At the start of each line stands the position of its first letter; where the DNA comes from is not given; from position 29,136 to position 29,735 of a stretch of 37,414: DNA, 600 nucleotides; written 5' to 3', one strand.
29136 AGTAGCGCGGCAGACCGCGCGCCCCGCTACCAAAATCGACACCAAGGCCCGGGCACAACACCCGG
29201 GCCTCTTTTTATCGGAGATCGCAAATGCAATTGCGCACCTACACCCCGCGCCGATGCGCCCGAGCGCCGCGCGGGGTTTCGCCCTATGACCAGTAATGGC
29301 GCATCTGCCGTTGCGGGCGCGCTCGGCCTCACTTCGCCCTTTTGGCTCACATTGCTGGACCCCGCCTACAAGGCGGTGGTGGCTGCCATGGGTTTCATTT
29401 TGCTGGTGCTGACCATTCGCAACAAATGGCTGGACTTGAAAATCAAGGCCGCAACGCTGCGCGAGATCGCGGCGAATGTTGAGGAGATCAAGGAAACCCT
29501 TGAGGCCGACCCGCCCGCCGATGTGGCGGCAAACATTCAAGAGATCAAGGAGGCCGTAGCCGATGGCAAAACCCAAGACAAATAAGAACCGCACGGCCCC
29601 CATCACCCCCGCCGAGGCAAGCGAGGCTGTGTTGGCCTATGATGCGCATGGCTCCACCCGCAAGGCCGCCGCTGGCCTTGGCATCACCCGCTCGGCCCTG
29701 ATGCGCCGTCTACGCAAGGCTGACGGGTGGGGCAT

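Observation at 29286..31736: Candidate undescribed module: HTH-metallophosphoesterase plus DUF5664-type NTP pyrophosphohydrolase inside the lysis cassette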

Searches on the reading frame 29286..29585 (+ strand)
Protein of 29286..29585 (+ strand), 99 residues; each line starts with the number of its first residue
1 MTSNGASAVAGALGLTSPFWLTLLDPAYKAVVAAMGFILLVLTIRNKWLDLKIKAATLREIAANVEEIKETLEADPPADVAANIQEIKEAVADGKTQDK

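Call 4: search_protein_families(library=pfam, proteins=[window:29286-29585:+], max_evalue=0.1)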
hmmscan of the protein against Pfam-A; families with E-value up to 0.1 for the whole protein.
window:29286-29585:+ (99 aa): 2 families
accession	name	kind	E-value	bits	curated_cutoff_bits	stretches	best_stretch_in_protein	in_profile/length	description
PF04316.19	FlgM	-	0.023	15.3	25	1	60-94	7-40/55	Anti-sigma-28 factor, FlgM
PF18186.6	SLATT_4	-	0.043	13.9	27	1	27-72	58-103/165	SMODS and SLOG-associating 2TM effector domain family 4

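Call 6: search_protein_families(library=ncbifam, proteins=[window:29286-29585:+], max_evalue=0.01)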
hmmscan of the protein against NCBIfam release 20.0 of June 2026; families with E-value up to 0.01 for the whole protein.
window:29286-29585:+ (99 aa): 1 family
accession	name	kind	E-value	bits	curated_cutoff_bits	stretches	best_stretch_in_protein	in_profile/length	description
NF033632.1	SLATT_4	domain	0.0011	18.8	55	1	6-73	37-101/154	SLATT domain-containing protein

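Call 8: search_protein_families(library=phrogs, proteins=[window:29286-29585:+], max_evalue=0.01)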
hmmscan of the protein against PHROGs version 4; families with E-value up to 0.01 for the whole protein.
window:29286-29585:+ (99 aa): 1 family
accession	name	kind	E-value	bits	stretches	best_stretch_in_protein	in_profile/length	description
phrog_37816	-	unknown function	0.0014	19.8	0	50-71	15-35/49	-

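Call 84: search_protein_families(library=padloc, proteins=[window:29286-29585:+], max_evalue=0.01)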
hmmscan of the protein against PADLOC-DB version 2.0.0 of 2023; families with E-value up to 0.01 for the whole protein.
window:29286-29585:+ (99 aa): 0 families

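Call 92: search_dna_similar(query=window:29286-29585:+, collection=phages, mode=protein, max_rows=25, max_evalue=0.01)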
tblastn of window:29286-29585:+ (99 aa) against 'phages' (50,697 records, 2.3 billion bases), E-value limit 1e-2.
Records with a match: 1; places in all: 1; records where one place covers at least 80% of the query: 0.
Best place of each record, by identity: <60% 1.
By first word of the organism name: Dinoroseobacter 1.
By host as written in the record: Dinoroseobacter shibae DFL12. 1.
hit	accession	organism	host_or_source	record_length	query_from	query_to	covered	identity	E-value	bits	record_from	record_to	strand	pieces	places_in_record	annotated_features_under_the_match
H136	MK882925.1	Dinoroseobacter phage vB_DshS-R4C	Dinoroseobacter shibae DFL12.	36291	1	61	62%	52.5%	4e-8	54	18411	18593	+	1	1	hypothetical protein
